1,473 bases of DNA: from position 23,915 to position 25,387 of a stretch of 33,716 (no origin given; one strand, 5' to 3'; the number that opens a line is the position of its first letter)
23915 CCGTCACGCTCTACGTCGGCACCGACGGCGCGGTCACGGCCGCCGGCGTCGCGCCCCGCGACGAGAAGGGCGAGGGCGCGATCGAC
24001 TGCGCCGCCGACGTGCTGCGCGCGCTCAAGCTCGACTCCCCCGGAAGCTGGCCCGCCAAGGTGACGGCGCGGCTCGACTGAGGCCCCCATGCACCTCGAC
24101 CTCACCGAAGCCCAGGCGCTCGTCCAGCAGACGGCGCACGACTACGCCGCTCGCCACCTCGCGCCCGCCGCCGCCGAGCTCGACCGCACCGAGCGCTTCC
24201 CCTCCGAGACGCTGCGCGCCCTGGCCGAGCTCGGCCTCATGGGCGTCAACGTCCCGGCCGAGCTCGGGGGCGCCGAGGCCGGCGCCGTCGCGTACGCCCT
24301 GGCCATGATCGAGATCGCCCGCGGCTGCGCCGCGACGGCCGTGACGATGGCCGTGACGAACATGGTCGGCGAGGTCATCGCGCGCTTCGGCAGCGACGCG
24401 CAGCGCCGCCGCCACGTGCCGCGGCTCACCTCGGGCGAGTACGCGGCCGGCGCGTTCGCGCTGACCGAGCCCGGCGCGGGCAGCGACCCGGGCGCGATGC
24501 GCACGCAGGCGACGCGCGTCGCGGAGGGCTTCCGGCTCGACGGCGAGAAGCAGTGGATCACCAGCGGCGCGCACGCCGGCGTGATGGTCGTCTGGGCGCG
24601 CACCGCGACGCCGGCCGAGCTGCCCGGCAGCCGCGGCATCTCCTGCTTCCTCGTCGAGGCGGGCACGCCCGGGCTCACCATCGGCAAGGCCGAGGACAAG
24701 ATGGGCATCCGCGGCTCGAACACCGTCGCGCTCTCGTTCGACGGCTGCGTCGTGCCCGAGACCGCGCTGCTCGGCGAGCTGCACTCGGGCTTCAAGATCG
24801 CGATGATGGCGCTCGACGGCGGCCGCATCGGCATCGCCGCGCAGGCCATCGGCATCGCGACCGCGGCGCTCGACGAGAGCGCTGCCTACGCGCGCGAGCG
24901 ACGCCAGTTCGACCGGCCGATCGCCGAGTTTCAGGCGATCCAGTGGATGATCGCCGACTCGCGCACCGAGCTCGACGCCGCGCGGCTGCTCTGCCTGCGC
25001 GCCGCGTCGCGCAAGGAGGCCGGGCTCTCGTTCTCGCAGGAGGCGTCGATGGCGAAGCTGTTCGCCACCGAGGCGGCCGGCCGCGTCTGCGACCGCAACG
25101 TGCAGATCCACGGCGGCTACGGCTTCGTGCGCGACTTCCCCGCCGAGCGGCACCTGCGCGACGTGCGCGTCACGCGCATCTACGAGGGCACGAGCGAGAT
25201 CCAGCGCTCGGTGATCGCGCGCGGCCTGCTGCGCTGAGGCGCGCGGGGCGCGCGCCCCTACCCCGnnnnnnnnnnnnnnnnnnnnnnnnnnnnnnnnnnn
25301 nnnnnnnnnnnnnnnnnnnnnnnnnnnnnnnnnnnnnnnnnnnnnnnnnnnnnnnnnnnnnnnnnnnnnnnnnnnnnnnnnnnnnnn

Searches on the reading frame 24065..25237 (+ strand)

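Call 17: search_protein_families(library=pfam, proteins=[window:24065-25237:+], max_evalue=0.001)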
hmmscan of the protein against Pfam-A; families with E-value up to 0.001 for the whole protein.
window:24065-25237:+ (390 aa): 4 families
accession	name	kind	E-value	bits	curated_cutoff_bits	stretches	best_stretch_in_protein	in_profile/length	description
PF00441.29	Acyl-CoA_dh_1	-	1.8e-52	177.9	22.4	1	241-389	2-150/150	Acyl-CoA dehydrogenase, C-terminal domain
PF02771.21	Acyl-CoA_dh_N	-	1.7e-33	115.8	22.9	1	14-125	1-113/113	Acyl-CoA dehydrogenase, N-terminal domain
PF02770.24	Acyl-CoA_dh_M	-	1.1e-26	93.2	33.3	1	130-228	1-97/97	Acyl-CoA dehydrogenase, middle domain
PF08028.16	Acyl-CoA_dh_2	-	1.4e-25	90.5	22.7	1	255-377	1-133/134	Acyl-CoA dehydrogenase, C-terminal domain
